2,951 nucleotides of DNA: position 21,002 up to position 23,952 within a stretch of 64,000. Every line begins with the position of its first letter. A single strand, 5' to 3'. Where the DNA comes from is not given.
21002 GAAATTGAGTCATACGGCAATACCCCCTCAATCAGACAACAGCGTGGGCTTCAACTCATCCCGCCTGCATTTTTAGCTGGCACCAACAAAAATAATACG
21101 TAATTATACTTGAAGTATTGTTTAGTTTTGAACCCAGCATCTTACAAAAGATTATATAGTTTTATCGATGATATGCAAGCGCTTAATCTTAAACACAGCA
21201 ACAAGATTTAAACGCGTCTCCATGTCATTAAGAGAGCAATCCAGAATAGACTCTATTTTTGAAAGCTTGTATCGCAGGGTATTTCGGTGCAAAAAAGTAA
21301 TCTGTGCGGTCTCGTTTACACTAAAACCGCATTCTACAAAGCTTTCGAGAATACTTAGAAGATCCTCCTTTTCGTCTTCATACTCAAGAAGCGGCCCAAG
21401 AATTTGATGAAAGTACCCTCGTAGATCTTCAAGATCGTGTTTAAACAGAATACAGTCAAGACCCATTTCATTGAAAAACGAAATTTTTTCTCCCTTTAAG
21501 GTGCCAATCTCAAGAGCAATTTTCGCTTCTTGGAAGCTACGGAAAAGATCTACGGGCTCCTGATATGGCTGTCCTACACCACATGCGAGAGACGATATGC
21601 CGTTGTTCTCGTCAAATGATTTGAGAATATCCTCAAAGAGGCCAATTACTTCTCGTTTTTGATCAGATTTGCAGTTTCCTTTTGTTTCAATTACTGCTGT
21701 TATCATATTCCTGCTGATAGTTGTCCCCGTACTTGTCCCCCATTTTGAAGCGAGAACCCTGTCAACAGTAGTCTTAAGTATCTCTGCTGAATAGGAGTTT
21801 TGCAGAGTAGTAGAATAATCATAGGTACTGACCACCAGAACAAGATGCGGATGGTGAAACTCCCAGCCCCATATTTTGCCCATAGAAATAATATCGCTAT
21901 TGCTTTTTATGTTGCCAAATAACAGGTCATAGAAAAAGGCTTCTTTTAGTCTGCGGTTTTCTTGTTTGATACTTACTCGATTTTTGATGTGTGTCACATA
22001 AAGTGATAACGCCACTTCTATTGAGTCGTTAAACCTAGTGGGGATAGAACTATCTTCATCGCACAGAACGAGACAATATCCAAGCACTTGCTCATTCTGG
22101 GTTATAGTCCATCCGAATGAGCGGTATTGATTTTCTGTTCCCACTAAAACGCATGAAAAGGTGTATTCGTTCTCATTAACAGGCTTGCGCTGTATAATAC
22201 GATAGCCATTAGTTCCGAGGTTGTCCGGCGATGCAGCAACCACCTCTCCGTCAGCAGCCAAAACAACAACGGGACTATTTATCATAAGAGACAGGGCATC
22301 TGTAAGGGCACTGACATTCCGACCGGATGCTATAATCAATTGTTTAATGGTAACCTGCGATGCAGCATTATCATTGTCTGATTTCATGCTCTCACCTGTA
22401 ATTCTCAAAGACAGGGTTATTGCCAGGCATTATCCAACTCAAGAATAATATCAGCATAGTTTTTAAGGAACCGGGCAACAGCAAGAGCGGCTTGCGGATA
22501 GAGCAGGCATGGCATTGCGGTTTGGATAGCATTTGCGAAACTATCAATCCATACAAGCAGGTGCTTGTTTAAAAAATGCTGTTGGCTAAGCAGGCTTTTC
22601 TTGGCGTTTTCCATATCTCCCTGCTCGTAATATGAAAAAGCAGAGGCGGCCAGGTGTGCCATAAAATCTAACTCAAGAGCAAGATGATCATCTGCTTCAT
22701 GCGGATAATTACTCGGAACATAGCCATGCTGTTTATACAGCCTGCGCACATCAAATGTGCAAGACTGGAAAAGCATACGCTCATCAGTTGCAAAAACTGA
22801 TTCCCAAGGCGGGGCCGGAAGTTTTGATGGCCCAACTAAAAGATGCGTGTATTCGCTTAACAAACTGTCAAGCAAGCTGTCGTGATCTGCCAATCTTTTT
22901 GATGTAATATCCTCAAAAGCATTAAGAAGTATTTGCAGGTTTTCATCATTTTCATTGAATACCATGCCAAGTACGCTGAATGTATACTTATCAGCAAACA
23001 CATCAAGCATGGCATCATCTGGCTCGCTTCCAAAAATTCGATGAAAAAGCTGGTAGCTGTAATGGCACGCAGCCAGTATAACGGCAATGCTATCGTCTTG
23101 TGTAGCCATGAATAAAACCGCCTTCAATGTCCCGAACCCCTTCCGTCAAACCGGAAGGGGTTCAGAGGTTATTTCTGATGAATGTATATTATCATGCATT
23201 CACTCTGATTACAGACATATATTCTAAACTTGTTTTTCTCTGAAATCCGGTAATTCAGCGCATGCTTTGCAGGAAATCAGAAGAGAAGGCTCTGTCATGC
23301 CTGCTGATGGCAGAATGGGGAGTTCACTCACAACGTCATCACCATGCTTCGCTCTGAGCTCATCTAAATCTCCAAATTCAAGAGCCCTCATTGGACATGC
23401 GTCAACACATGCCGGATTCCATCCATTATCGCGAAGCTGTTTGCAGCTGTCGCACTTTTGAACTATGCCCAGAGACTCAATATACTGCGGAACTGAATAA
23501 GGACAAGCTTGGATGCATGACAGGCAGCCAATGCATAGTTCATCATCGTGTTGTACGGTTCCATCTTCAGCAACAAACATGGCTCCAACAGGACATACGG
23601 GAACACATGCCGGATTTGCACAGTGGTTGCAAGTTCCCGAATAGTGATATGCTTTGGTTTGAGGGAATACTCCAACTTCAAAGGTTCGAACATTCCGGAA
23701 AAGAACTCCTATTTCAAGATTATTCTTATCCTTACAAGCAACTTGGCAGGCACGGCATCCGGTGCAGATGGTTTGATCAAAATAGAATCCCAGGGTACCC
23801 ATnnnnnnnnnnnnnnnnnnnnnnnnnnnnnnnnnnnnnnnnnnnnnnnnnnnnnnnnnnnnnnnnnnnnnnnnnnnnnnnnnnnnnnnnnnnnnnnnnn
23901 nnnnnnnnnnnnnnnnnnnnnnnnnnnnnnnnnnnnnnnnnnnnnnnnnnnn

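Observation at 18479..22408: Tat-less bis-MGD oxidoreductase plus 4-cluster ferredoxin downstream of a PucR-type regulator: candidate cytoplasmic reductase of unknown substrate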

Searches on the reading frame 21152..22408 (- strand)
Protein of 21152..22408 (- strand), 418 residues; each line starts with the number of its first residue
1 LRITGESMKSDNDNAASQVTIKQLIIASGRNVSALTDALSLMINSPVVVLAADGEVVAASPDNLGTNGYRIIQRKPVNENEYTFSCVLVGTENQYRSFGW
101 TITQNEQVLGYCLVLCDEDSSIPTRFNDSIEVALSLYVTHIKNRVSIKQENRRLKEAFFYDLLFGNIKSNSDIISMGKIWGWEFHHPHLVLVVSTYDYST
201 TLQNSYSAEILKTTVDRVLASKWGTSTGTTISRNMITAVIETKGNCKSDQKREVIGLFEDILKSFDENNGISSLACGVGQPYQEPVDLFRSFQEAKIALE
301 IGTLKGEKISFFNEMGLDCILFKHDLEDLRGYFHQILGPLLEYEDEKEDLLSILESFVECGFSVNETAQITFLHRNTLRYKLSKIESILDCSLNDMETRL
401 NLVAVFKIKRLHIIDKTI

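Call 3: search_protein_families(library=pfam, proteins=[window:21152-22408:-])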
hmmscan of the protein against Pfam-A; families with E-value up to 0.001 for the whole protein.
window:21152-22408:- (418 aa): 2 families
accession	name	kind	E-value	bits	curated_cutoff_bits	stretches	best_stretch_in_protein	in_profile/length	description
PF13556.12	HTH_30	-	9.5e-18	64.2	27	1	350-407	1-58/59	PucR C-terminal helix-turn-helix domain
PF17853.6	GGDEF_2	-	2.8e-12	47.4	24.5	1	169-301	4-116/116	GGDEF-like domain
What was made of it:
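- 21152..22408 (-): R: PucR-family regulator with a GAF/PAS-like N-terminal domain, a long helix, a GGDEF-like domain and HTH_30. Likely true start is ATG 22387 (411 aa). Pfam (call 3).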

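Call 6: search_protein_families(library=ncbifam, proteins=[window:21152-22408:-], max_evalue=0.001)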
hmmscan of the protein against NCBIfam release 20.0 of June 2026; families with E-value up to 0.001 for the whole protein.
window:21152-22408:- (418 aa): 3 families
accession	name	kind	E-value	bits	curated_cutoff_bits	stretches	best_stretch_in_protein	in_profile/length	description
NF058503.1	SprTransRegAdeR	equivalog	2.3e-15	56.5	700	1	102-412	98-402/403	sporulation transcriptional activator AdeR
NF008550.0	PRK11477.1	equivalog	1.4e-07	30.8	612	1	241-407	217-380/385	CdaR family transcriptional regulator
NF045769.1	TransActPmfR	equivalog_domain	0.00027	19.7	800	1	315-389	368-442/470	transcciptional activator PmfR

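Call 44: search_solved_structures(query=window:21152-22408:-, max_evalue=1)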
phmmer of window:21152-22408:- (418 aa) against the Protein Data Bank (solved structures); distinct sequences matched with E-value up to 1: 1.
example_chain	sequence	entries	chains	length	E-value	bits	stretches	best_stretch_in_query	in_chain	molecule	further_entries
9f80_A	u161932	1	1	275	0.016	17.7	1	345-387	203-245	Uncharacterized protein Rv2242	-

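Call 50: search_protein_families(library=pfam, proteins=[window:21152-22408:-], max_evalue=0.01)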
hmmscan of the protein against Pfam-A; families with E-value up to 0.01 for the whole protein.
window:21152-22408:- (418 aa): 2 families
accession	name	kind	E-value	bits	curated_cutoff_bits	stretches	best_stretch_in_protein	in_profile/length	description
PF13556.12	HTH_30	-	9.5e-18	64.2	27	1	350-407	1-58/59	PucR C-terminal helix-turn-helix domain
PF17853.6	GGDEF_2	-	2.8e-12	47.4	24.5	1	169-301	4-116/116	GGDEF-like domain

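Call 64: find_homologous_proteins(query=window:21152-22408:-, max_evalue=1e-10)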
Query window:21152-22408:- (418 aa): 36 proteins with E <= 1e-10 among 6219 candidates.
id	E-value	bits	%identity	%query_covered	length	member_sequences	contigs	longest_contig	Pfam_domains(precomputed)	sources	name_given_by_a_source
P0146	1.4e-271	918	100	98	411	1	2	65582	PF17853.7,PF13556.13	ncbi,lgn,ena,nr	ncbi:MAG: helix-turn-helix domain-containing protein [Coriobacteriales bacterium]|nr:helix-turn-heli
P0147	8.5e-104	366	45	98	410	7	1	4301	PF17853.7,PF13556.13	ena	-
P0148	4.1e-100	354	43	94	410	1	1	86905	PF17853.7,PF13556.13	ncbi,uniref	ncbi:helix-turn-helix domain-containing protein [Desulfitobacterium sp. THU1]|uniref:PucR family tra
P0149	2.7e-98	348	43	95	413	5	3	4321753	PF17853.7,PF13556.13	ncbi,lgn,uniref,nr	ncbi:transcriptional regulator, CdaR family [Desulfitobacterium dehalogenans ATCC 51507]|uniref:Tran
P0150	1.1e-97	346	42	94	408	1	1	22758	PF17853.7,PF13556.13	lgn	-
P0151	5.6e-97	344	43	95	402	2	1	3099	PF17853.7,PF13556.13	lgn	-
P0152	1.8e-81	292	36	94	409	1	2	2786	PF17853.7,PF13556.13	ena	-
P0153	1.5e-77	280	36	94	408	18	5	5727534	PF17853.7,PF13556.13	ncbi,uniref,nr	ncbi:PucR family transcriptional regulator [Desulfitobacterium hafniense]|uniref:Transcriptional reg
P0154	2.5e-75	272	36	94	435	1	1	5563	PF17853.7,PF13556.13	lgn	-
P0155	2.5e-73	266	37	95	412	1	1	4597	PF17853.7,PF13556.13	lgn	-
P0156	7.0e-69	251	35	94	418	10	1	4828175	PF17853.7,PF13556.13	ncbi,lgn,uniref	ncbi:helix-turn-helix domain-containing protein [Robertmurraya sp. FSL W8-0741]|uniref:PucR family t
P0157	4.0e-67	245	34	94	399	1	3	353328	PF17853.7,PF13556.13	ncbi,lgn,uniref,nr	ncbi:PucR family transcriptional regulator [Robertmurraya massiliosenegalensis]|uniref:PucR family t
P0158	5.8e-65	238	34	93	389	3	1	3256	PF17853.7,PF13556.13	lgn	-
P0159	8.2e-65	238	33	94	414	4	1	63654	PF17853.7,PF13556.13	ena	-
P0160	1.5e-64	237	34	94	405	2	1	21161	PF17853.7,PF13556.13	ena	-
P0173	2.6e-30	124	30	73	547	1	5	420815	PF07905.17,PF17853.7,PF13556.13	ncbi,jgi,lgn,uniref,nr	ncbi:helix-turn-helix domain-containing protein [Sporomusa sphaeroides DSM 2875]|jgi:sugar diacid ut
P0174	3.5e-30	124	28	92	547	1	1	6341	PF07905.17,PF17853.7,PF13556.13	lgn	-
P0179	3.3e-15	74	24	91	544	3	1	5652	PF07905.17,PF17853.7,PF13556.13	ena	-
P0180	1.2e-12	66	23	92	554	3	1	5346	PF07905.17,PF17853.7,PF13556.13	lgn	-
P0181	5.3e-12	64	25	89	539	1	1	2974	PF02954.26,PF07905.17,PF17853.7,PF13556.13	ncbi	-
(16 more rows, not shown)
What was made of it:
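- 21152..22408 (-): NCBI model of 411 aa (call 64).
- Checked: The NCBI model starts at ATG 22387, giving 411 aa (call 64).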

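Call 73: predict_structure(alignment_id=A4)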
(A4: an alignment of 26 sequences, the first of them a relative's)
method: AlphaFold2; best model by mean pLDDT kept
length: 411 residues; sequences in the alignment: 26
mean_pLDDT: 83.7   pTM: 0.69
mean pLDDT of the five models: 83.7, 83.3, 83.3, 81.4, 80.8
residues with pLDDT >= 90: 167; 70-90: 182; 50-70: 49; < 50: 13
segments of 3 or more residues with pLDDT < 50: 1-4, 191-196, 409-411
pLDDT, mean of each block of 10 residues (from residue 1): 52 83 91 89 85 69 68 76 80 87 88 65 89 87 86 92 92 88 87 52 84 79 86 85 90 84 73 94 95 89 90 84 90 80 90 94 93 95 95 93 71 36
secondary structure, 60 per line:
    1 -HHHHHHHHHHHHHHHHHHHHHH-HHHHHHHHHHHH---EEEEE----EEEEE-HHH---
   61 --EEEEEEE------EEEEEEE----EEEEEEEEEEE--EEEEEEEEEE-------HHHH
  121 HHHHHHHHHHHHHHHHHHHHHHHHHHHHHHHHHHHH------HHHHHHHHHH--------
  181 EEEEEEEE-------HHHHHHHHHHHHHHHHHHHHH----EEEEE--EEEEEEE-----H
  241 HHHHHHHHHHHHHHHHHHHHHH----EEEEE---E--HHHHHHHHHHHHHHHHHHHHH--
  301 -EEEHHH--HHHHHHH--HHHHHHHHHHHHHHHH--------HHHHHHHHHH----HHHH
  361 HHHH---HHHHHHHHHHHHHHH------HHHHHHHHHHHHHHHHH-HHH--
elements in order: H2-23 H25-36 E40-44 E49-53 E63-69 E76-82 E87-97 E100-109 H117-156 H163-172 E181-188 H196-216 E221-225 E228-234 H240-262 E267-271 H278-298 E302-304 H310-316 H319-334 H343-352 H357-364 H368-382 H389-405

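Call 76: fold_search(model_id=the predicted structure, library=pdb)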
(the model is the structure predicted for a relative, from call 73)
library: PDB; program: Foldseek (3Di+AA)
matches with E <= 10: 1227; with E <= 0.001: 16
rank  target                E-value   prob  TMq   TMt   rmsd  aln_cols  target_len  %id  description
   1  9f80                  1.8e-08  1.00  0.34  0.53  10.3       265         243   15  Crystal structure of Rv2242 regulator C-terminal fragment (161-414) (released 2024-12-18)
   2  3onq_D                3.7e-07  1.00  0.29  0.45  11.7       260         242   14  Crystal Structure of Regulator of Polyketide Synthase Expression BAD_0249 from Bifidobacterium adolescentis (released 2010-09-08)
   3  3onq_B                3.7e-07  1.00  0.29  0.44  11.4       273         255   14  Crystal Structure of Regulator of Polyketide Synthase Expression BAD_0249 from Bifidobacterium adolescentis (released 2010-09-08)
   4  3onq_C                8.3e-07  1.00  0.28  0.43  11.5       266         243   15  Crystal Structure of Regulator of Polyketide Synthase Expression BAD_0249 from Bifidobacterium adolescentis (released 2010-09-08)
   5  3onq_A                1.3e-06  1.00  0.29  0.44  11.2       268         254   14  Crystal Structure of Regulator of Polyketide Synthase Expression BAD_0249 from Bifidobacterium adolescentis (released 2010-09-08)
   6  5xge                  2.7e-06  1.00  0.29  0.23  15.2       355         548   13  Crystal structure of the PAS-GGDEF-EAL domain of PA0861 from Pseudomonas aeruginosa in complex with cyclic di-GMP (released 2017-12-20)
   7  9ce0_B                5.8e-05  1.00  0.27  0.15  16.9       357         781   13  DosP Apo Bent form (released 2024-11-20)
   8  9bkv_A                2.0e-04  1.00  0.25  0.14  17.4       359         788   11  DosP R97A bent form (released 2024-11-20)
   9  5llw_B                2.1e-04  1.00  0.28  0.19  23.5       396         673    9  Bacteriophytochrome activated diguanylyl cyclase from Idiomarina species A28L (released 2017-03-15)
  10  5lnh_A                2.5e-04  1.00  0.25  0.38  15.7       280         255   13  Structure of full length Unliganded CodY from Bacillus subtilis (released 2017-01-11)
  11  9a6f_A                3.6e-04  1.00  0.26  0.38  14.7       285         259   10  Integrative model of CODY-YPPF by crosslinking MS and deep learning (released 2024-09-18)
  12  6jt2_B                3.6e-04  1.00  0.20  0.15  29.4       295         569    9  Structure of human soluble guanylate cyclase in the NO activated state (released 2019-09-04)
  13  8u62_A                4.5e-04  0.99  0.24  0.21  17.3       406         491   10  Cryo-EM structure of PsBphP in Pfr state, Dimer of Dimers FL (released 2024-08-21)
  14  4r70_A                7.3e-04  1.00  0.26  0.23  12.6       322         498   11  Crystal structure of bacteriophytochrome RpBphP3 from photosynthetic bacterium R. palustris (released 2015-07-15)
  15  5llw_A                7.3e-04  1.00  0.25  0.16  23.9       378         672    9  Bacteriophytochrome activated diguanylyl cyclase from Idiomarina species A28L (released 2017-03-15)
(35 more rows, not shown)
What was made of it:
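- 21152..22408 (-): C-terminal half matches the PucR-family structures 9f80 and 3onq; N-terminal half resembles GAF sensor modules (calls 73, 76).
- On PucR/CdaR family regulators: Fold match to 9f80 and 3onq (call 76).
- Closest known: PucR/CdaR/AdeR/PutR family one-component regulators. Same: Its C-terminal half superposes on the PucR-family structures 9f80 and 3onq (call 76).
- R has a GAF-like N-terminal domain (calls 73, 76).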

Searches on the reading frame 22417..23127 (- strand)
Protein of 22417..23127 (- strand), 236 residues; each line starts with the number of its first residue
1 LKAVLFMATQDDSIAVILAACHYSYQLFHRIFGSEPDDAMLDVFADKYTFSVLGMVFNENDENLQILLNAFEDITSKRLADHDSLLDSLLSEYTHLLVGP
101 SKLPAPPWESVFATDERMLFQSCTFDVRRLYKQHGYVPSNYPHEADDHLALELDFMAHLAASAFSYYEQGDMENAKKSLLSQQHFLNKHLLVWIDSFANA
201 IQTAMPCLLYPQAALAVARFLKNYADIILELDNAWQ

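Call 3: search_protein_families(library=pfam, proteins=[window:22417-23127:-])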
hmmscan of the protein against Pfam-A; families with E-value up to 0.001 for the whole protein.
window:22417-23127:- (236 aa): 1 family
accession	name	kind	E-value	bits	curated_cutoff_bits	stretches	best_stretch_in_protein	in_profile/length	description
PF02613.20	Nitrate_red_del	-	3.5e-29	102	22.2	1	73-198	17-135/136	Nitrate reductase delta subunit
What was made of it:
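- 22417..23127 (-): TorD/DmsD-family chaperone (236 aa), directly upstream of R. Pfam Nitrate_red_del at 102 bits (call 3).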

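Call 6: search_protein_families(library=ncbifam, proteins=[window:22417-23127:-], max_evalue=0.001)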
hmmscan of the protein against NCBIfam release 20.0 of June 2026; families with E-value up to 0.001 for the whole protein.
window:22417-23127:- (236 aa): 4 families
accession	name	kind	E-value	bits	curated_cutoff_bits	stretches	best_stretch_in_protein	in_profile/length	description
NF003442.0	PRK04976.1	equivalog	5.9e-15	55.8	132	1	23-220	14-200/211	molecular chaperone TorD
NF008632.0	PRK11621.1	equivalog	1.8e-14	53.8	162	1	76-218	65-182/203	Tat proofreading chaperone DmsD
TIGR03482.1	DMSO_red_II_cha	subfamily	3.7e-09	36.9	152.3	1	121-221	87-185/197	DMSO reductase family type II enzyme chaperone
NF042981.1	EthbenzDh_ebdD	equivalog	0.00014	21.6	360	1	19-223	17-210/222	ethylbenzene dehydrogenase subunit delta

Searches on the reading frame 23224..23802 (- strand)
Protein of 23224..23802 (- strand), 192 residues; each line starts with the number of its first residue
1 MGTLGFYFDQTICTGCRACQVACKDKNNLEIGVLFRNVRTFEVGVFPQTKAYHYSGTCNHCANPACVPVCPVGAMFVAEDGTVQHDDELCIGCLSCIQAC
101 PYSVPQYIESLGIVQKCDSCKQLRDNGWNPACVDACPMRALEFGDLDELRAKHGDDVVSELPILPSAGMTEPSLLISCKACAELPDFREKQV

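Call 3: search_protein_families(library=pfam, proteins=[window:23224-23802:-])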
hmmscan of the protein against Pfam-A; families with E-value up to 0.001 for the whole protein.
window:23224-23802:- (192 aa): 9 families
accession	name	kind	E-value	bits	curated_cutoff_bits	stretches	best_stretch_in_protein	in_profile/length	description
PF13247.11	Fer4_11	-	3.4e-22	79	26.2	1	53-145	5-99/100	4Fe-4S dicluster domain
PF12838.12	Fer4_7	-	6.1e-15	55.9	27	2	57-103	1-51/52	4Fe-4S dicluster domain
PF12797.12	Fer4_2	-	7.7e-12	44.8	24.5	2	6-24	3-21/22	4Fe-4S binding domain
PF13237.11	Fer4_10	-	2.1e-11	44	25.5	2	55-101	6-53/53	4Fe-4S dicluster domain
PF13187.11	Fer4_9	-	1e-10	41.9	27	3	90-140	2-51/52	4Fe-4S dicluster domain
PF00037.32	Fer4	-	2e-10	40.5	21.1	1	84-103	2-21/24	4Fe-4S binding domain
PF12837.12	Fer4_6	-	6.3e-10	39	25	1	83-104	2-23/24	4Fe-4S binding domain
PF12800.12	Fer4_4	-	8.6e-08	32.3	24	0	88-102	2-16/17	4Fe-4S binding domain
PF12798.12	Fer4_3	-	1.5e-07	32.1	27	0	90-102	1-13/15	4Fe-4S binding domain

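Call 6: search_protein_families(library=ncbifam, proteins=[window:23224-23802:-], max_evalue=0.001)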
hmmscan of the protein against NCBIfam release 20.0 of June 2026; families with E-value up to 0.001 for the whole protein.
window:23224-23802:- (192 aa): 35 families (the best 25 are shown)
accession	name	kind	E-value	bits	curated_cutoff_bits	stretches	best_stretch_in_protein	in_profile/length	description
TIGR02951.1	DMSO_dmsB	equivalog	2e-58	197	214.1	1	4-154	2-161/161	DMSO/selenate family reductase complex B subunit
NF041715.1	arsenate_red_ArrB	equivalog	3.4e-33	115.1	450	2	4-107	3-106/233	arsenate respiratory reductase iron-sulfur subunit ArrB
TIGR03149.1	cyt_nit_nrfC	equivalog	4.8e-33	114.4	377.6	1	6-150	41-188/225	cytochrome c nitrite reductase Fe-S protein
NF008134.0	PRK10882.1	equivalog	9.2e-32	110.4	263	1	3-152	38-214/329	hydrogenase 2 operon protein HybA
NF045715.1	sulf_resp_HmcB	equivalog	1.7e-28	99.7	420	1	3-149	36-201/307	sulfate respiration complex iron-sulfur protein HmcB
NF011569.0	PRK14993.1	equivalog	2.8e-28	99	416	1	8-150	48-192/244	tetrathionate reductase subunit TtrB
NF038355.1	FDH3_beta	equivalog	5.8e-26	91.6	240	1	4-118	3-119/180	formate dehydrogenase FDH3 subunit beta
NF045797.1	DsrO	equivalog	5.6e-25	88.1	200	1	10-150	50-206/235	sulfate reduction electron transfer complex DsrMKJOP subunit DsrO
TIGR01582.1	FDH-beta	equivalog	3.9e-24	85.2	334.7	1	57-161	92-196/283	formate dehydrogenase subunit beta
NF009451.0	PRK12809.1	equivalog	2.4e-22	79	1154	1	11-146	10-139/639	formate-dependent uric acid utilization protein YgfT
NF045766.1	PhenlGlyoxDHPadI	equivalog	8.3e-21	74.2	700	1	7-155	8-147/443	NADH-dependent phenylglyoxylate dehydrogenase subunit beta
NF009408.0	PRK12769.1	equivalog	7.5e-20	70.6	1003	1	10-149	9-150/659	formate-dependent uric acid utilization protein AegA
TIGR03478.1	DMSO_red_II_bet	subfamily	8.6e-20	70.9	480.7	1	44-149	117-223/321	DMSO reductase family type II enzyme, iron-sulfur subunit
NF042979.1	EthbenzDh_ebdB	equivalog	9.1e-18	64.2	740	1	44-152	139-248/354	ethylbenzene dehydrogenase subunit beta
NF041782.1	mnquin_red_QrcC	equivalog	1.4e-16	60.9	400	2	8-105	5-116/239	menaquinone reductase iron-sulfur cluster-binding subunit QrcC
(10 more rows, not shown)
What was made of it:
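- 23224..23802 (-): DmsB-like four-cluster subunit of the exported reductase. TIGR02951 at 197 bits (call 6).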
